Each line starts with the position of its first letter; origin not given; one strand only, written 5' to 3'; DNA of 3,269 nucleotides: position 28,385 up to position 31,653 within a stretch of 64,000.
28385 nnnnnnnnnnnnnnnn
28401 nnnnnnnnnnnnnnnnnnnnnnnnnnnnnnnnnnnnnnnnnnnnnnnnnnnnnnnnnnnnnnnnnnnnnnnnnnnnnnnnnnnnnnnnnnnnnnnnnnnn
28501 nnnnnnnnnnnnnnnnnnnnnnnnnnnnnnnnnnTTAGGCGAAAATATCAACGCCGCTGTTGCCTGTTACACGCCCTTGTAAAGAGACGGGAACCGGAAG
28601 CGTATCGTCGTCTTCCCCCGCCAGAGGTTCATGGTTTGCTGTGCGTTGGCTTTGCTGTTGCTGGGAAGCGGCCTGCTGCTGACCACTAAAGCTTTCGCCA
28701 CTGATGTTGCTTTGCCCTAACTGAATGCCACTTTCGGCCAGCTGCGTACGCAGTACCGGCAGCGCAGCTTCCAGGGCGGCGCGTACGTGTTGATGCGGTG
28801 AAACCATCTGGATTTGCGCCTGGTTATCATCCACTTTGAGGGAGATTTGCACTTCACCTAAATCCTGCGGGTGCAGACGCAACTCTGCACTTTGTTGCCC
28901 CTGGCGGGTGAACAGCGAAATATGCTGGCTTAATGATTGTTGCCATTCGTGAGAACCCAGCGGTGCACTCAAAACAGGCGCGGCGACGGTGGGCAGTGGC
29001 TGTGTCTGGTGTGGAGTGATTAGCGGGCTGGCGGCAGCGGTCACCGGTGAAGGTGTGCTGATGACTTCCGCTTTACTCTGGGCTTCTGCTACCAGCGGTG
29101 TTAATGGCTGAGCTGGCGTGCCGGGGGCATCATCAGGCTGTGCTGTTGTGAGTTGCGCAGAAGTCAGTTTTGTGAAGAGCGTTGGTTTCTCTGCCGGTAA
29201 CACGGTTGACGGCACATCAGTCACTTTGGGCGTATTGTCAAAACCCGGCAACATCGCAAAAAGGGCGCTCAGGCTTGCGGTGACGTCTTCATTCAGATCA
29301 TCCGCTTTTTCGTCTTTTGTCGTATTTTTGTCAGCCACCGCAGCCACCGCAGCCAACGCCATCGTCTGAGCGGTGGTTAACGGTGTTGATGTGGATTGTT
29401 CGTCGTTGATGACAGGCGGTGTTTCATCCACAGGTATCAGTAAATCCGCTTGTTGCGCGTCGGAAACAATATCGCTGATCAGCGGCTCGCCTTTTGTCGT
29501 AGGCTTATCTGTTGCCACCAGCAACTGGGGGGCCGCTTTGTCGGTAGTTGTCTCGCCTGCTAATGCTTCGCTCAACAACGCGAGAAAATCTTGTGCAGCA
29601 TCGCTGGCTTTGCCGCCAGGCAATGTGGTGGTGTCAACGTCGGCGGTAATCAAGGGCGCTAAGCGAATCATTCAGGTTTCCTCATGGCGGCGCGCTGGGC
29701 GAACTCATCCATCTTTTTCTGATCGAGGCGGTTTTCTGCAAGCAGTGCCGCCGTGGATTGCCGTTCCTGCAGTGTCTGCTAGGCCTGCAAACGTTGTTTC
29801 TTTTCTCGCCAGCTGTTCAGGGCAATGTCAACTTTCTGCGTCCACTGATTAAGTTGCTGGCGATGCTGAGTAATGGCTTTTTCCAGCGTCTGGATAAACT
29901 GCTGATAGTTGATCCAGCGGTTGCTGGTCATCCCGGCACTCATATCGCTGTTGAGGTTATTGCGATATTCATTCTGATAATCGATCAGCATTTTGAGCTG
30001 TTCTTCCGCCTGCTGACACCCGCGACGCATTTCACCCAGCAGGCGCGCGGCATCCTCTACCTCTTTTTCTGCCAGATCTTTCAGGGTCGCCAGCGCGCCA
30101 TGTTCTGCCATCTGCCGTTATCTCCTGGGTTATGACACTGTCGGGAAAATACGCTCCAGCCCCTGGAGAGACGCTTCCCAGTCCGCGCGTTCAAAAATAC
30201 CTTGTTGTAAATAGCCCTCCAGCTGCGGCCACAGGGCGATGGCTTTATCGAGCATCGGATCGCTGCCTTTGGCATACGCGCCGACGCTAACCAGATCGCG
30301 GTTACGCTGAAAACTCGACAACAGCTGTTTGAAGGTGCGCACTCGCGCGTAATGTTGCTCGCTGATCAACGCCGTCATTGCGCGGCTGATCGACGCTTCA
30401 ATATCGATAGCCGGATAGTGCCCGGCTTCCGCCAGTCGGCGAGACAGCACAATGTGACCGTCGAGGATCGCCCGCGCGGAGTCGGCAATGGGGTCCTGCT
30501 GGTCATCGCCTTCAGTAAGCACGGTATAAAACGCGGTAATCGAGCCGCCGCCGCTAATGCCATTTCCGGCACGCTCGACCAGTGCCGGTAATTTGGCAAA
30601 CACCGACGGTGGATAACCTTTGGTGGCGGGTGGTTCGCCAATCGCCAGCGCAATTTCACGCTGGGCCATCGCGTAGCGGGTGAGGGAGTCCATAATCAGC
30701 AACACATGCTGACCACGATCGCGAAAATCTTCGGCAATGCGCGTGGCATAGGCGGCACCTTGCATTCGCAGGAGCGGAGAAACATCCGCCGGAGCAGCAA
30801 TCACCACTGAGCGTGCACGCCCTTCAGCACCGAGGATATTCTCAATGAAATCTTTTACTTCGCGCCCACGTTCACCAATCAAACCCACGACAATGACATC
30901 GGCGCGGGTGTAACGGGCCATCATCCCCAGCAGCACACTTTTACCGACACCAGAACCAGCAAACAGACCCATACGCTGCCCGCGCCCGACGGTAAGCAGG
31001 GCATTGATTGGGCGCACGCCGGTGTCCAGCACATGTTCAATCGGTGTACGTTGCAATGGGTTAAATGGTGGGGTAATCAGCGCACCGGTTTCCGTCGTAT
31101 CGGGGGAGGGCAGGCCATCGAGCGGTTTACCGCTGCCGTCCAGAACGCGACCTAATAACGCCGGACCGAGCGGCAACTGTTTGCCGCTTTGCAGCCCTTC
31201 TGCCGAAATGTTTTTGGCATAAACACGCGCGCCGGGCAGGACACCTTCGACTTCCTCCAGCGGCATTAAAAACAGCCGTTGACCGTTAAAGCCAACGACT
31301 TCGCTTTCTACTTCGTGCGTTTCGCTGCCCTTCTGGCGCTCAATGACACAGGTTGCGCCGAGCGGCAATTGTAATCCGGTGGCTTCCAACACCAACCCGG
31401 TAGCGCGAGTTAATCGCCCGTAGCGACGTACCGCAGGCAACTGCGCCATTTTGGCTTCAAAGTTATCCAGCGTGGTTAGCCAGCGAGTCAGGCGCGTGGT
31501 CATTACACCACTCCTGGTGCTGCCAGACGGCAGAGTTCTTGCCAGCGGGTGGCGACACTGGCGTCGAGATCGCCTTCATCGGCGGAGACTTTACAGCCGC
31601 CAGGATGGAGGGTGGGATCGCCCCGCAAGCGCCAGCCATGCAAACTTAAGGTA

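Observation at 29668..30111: fliJ carries an internal amber codon (probable TGG->TAG) at codon 111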

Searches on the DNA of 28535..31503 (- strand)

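Call 4: search_dna_similar(query=window:29400-30400:-, collection=ecoli_genomes, mode=near, max_rows=40)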
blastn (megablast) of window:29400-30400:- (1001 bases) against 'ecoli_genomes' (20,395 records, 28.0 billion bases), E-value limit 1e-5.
Records with a match: 5188; places in all: 5192; records where one place covers at least 80% of the query: 5184.
Genomes with a match: 5188 of 5426; with a place that covers at least 80% of the query: 5184. Places per genome that has any: lowest 1, median 1, highest 2. On chromosomes: 5190 places; on plasmids: 2.
Best place of each record, by identity: >=99% 394; 95-99% 4756; 90-95% 38.
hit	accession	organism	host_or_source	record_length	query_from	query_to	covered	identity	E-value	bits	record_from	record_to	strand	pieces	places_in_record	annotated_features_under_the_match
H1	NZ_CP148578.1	Escherichia coli strain Z1322HEC0005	Homo sapiens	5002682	1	1001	100%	99.3%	0e+0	1810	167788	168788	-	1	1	fliJ: flagellar export protein FliJ | fliK: flagellar hook-length control protein FliK | fliI: flagellar protein export ATPase FliI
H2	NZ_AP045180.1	Escherichia coli strain JNEC-KY204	Homo sapiens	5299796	1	1001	100%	99.3%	0e+0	1810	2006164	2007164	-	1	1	fliJ: flagellar export protein FliJ | fliK: flagellar hook-length control protein FliK | fliI: flagellar protein export ATPase FliI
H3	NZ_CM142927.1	Escherichia coli strain UCPROB-002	Homo sapiens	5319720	1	1001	100%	99.3%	0e+0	1810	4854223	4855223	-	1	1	fliJ: flagellar export protein FliJ | fliK: flagellar hook-length control protein FliK | fliI: flagellar protein export ATPase FliI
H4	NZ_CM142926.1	Escherichia coli strain UCPROB-001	Homo sapiens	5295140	1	1001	100%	99.3%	0e+0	1810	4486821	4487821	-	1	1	fliJ: flagellar export protein FliJ | fliK: flagellar hook-length control protein FliK | fliI: flagellar protein export ATPase FliI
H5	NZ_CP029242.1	Escherichia coli strain ECCRA-119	feces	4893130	1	1001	100%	99.2%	0e+0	1805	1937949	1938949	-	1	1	fliJ: flagellar export protein FliJ | fliK: flagellar hook-length control protein FliK | fliI: flagellar protein export ATPase FliI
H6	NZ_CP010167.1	Escherichia coli strain H3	not applicable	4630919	1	1001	100%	99.2%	0e+0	1805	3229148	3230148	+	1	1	fliJ: flagellar export protein FliJ | fliK: flagellar hook-length control protein FliK | fliI: flagellar protein export ATPase FliI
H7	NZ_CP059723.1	Escherichia coli strain BUCT2930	Paguma larvata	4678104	1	1001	100%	99.2%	0e+0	1805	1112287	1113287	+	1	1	fliJ: flagellar export protein FliJ | fliK: flagellar hook-length control protein FliK | fliI: flagellar protein export ATPase FliI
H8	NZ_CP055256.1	Escherichia coli strain AH25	chicken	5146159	1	1001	100%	99.2%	0e+0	1805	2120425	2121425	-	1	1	fliJ: flagellar export protein FliJ | fliK: flagellar hook-length control protein FliK | fliI: flagellar protein export ATPase FliI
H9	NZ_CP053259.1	Escherichia coli strain GF3-3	Guinea fowl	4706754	1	1001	100%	99.2%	0e+0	1805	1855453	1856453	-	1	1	fliJ: flagellar export protein FliJ | fliK: flagellar hook-length control protein FliK | fliI: flagellar protein export ATPase FliI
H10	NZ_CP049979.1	Escherichia coli strain IBS28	Threskiornis spinicollis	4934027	1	1001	100%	99.2%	0e+0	1805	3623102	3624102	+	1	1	fliJ: flagellar export protein FliJ | fliK: flagellar hook-length control protein FliK | fliI: flagellar protein export ATPase FliI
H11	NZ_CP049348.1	Escherichia coli strain 3R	Chicken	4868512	1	1001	100%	99.2%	0e+0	1805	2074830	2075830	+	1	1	fliJ: flagellar export protein FliJ | fliK: flagellar hook-length control protein FliK | fliI: flagellar protein export ATPase FliI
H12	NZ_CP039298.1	Escherichia coli strain PigCaeca_1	pig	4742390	1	1001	100%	99.2%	0e+0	1805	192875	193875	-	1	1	fliJ: flagellar export protein FliJ | fliK: flagellar hook-length control protein FliK | fliI: flagellar protein export ATPase FliI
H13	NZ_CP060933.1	Escherichia coli strain EC12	Homo sapiens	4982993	1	1001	100%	99.2%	0e+0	1805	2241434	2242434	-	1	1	fliJ: flagellar export protein FliJ | fliK: flagellar hook-length control protein FliK | fliI: flagellar protein export ATPase FliI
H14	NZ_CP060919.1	Escherichia coli strain EC15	Homo sapiens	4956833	1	1001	100%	99.2%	0e+0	1805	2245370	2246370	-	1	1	fliJ: flagellar export protein FliJ | fliK: flagellar hook-length control protein FliK | fliI: flagellar protein export ATPase FliI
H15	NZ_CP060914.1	Escherichia coli strain EC18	Homo sapiens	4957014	1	1001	100%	99.2%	0e+0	1805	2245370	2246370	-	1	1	fliJ: flagellar export protein FliJ | fliK: flagellar hook-length control protein FliK | fliI: flagellar protein export ATPase FliI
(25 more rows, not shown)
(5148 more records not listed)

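Call 9: search_dna_similar(query=window:29760-29800:-, collection=ecoli_genomes, mode=near, max_rows=30, max_evalue=0.01)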
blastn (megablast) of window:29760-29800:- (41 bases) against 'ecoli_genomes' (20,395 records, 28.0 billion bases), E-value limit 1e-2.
Records with a match: 4; places in all: 4; records where one place covers at least 80% of the query: 4.
Genomes with a match: 4 of 5426; with a place that covers at least 80% of the query: 4. Places per genome that has any: lowest 1, median 1, highest 1. On chromosomes: 4 places; on plasmids: 0.
Best place of each record, by identity: >=99% 4.
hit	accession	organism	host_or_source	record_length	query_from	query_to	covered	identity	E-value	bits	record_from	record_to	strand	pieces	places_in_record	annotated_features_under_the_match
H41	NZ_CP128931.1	Escherichia coli strain TUM9757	missing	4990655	1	41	100%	100.0%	3e-12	77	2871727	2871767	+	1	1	fliJ: flagellar export protein FliJ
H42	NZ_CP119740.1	Escherichia coli strain E94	bovine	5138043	1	41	100%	100.0%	3e-12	77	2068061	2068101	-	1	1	fliJ: flagellar export protein FliJ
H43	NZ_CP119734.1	Escherichia coli strain E92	bovine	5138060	1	41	100%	100.0%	3e-12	77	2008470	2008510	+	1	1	fliJ: flagellar export protein FliJ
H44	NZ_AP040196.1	Escherichia coli strain NR301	Homo sapiens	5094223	1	41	100%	100.0%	3e-12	77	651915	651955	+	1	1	fliJ: flagellar export protein FliJ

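Call 15: get_annotated_region(hit=H41, flank=3000)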
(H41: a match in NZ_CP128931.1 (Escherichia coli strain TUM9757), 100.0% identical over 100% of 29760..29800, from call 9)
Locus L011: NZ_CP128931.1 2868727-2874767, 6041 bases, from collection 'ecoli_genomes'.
description: Escherichia coli strain TUM9757 chromosome, complete genome
organism: Escherichia coli strain TUM9757 (NCBI taxid 562)
replicon: chromosome; assembly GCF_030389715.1
host: missing; source: missing; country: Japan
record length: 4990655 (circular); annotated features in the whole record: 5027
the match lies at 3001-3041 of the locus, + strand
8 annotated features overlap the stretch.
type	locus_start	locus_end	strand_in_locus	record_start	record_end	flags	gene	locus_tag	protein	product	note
CDS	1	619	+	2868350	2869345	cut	fliG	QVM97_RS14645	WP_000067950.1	flagellar motor switch protein FliG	-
CDS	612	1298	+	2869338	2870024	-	fliH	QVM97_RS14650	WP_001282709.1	flagellar assembly protein FliH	-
CDS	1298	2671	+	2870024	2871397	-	fliI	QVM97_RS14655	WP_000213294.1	flagellar protein export ATPase FliI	-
CDS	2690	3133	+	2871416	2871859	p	fliJ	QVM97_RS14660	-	flagellar export protein FliJ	internal stop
CDS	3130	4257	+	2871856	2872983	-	fliK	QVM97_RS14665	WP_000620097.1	flagellar hook-length control protein FliK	-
CDS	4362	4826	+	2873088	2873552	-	fliL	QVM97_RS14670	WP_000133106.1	flagellar basal body-associated protein FliL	-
CDS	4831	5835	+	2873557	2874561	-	fliM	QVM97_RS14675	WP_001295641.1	flagellar motor switch protein FliM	-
CDS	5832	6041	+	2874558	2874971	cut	fliN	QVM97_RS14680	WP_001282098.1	flagellar motor switch protein FliN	-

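Call 16: get_annotated_region(hit=H42, flank=3000)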
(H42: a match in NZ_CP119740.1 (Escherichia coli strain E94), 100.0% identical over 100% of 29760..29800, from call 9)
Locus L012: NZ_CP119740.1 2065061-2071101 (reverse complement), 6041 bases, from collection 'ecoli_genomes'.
description: Escherichia coli strain E94 chromosome, complete genome
organism: Escherichia coli strain E94 (NCBI taxid 562)
replicon: chromosome; assembly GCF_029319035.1
host: bovine; source: -; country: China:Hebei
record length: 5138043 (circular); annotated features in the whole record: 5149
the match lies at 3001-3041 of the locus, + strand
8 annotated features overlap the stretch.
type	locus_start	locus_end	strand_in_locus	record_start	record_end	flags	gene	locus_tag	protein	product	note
CDS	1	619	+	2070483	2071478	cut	fliG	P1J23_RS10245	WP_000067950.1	flagellar motor switch protein FliG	-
CDS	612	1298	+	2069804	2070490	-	fliH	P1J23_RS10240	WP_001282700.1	flagellar assembly protein FliH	-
CDS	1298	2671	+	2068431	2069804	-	fliI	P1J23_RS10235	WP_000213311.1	flagellar protein export ATPase FliI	-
CDS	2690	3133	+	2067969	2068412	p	fliJ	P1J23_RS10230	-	flagellar export protein FliJ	internal stop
CDS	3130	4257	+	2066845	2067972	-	fliK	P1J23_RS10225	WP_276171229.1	flagellar hook-length control protein FliK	-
CDS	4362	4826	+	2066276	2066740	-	fliL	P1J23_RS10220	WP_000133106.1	flagellar basal body-associated protein FliL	-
CDS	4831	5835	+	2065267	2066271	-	fliM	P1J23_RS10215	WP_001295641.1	flagellar motor switch protein FliM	-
CDS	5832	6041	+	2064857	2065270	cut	fliN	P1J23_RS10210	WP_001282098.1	flagellar motor switch protein FliN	-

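Call 17: get_annotated_region(hit=H44, flank=3000)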
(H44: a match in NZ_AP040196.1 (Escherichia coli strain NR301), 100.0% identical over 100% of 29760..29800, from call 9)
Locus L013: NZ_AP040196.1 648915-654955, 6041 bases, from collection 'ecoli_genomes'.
description: Escherichia coli strain NR301 chromosome, complete genome
organism: Escherichia coli strain NR301 (NCBI taxid 562)
replicon: chromosome; assembly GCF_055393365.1
host: Homo sapiens; source: -; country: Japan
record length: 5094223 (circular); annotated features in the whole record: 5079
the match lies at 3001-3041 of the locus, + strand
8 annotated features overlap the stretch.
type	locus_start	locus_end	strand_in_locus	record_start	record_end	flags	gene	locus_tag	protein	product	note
CDS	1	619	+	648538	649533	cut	fliG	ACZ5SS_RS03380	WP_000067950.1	flagellar motor switch protein FliG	-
CDS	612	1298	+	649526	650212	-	fliH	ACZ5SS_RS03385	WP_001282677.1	flagellar assembly protein FliH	-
CDS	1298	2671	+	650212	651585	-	fliI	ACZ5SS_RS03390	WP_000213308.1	flagellar protein export ATPase FliI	-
CDS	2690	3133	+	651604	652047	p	fliJ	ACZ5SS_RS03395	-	flagellar export protein FliJ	internal stop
CDS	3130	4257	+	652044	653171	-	fliK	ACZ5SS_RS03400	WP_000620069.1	flagellar hook-length control protein FliK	-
CDS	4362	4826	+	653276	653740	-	fliL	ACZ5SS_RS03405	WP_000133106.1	flagellar basal body-associated protein FliL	-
CDS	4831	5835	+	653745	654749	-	fliM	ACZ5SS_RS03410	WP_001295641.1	flagellar motor switch protein FliM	-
CDS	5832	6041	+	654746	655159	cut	fliN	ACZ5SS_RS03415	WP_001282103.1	flagellar motor switch protein FliN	-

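Call 80: search_dna_similar(query=window:28535-31503:-, collection=ecoli_genomes, mode=near, max_rows=6)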
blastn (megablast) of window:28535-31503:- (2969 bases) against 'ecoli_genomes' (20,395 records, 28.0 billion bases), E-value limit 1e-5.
Records with a match: 5188; places in all: 5192; records where one place covers at least 80% of the query: 5170.
Genomes with a match: 5188 of 5426; with a place that covers at least 80% of the query: 5170. Places per genome that has any: lowest 1, median 1, highest 2. On chromosomes: 5190 places; on plasmids: 2.
Best place of each record, by identity: 95-99% 5136; 90-95% 52.
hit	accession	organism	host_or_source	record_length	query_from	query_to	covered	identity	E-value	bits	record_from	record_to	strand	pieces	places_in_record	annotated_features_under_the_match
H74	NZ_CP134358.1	Escherichia coli strain TUM13936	Homo sapiens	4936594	1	2969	100%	98.8%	0e+0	5269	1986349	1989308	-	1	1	fliI: flagellar protein export ATPase FliI | fliK: flagellar hook-length control protein FliK | fliJ: flagellar export protein FliJ | fliH: flagellar assembly protein FliH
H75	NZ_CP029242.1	Escherichia coli strain ECCRA-119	feces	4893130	1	2969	100%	98.7%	0e+0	5264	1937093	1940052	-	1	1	fliI: flagellar protein export ATPase FliI | fliK: flagellar hook-length control protein FliK | fliJ: flagellar export protein FliJ | fliH: flagellar assembly protein FliH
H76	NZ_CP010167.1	Escherichia coli strain H3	not applicable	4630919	1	2969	100%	98.7%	0e+0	5264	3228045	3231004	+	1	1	fliI: flagellar protein export ATPase FliI | fliK: flagellar hook-length control protein FliK | fliJ: flagellar export protein FliJ | fliH: flagellar assembly protein FliH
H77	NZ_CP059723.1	Escherichia coli strain BUCT2930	Paguma larvata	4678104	1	2969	100%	98.7%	0e+0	5264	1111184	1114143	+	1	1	fliI: flagellar protein export ATPase FliI | fliK: flagellar hook-length control protein FliK | fliJ: flagellar export protein FliJ | fliH: flagellar assembly protein FliH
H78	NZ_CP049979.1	Escherichia coli strain IBS28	Threskiornis spinicollis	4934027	1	2969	100%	98.7%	0e+0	5264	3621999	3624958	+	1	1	fliI: flagellar protein export ATPase FliI | fliK: flagellar hook-length control protein FliK | fliJ: flagellar export protein FliJ | fliH: flagellar assembly protein FliH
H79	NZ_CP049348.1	Escherichia coli strain 3R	Chicken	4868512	1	2969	100%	98.7%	0e+0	5264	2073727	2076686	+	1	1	fliI: flagellar protein export ATPase FliI | fliK: flagellar hook-length control protein FliK | fliJ: flagellar export protein FliJ | fliH: flagellar assembly protein FliH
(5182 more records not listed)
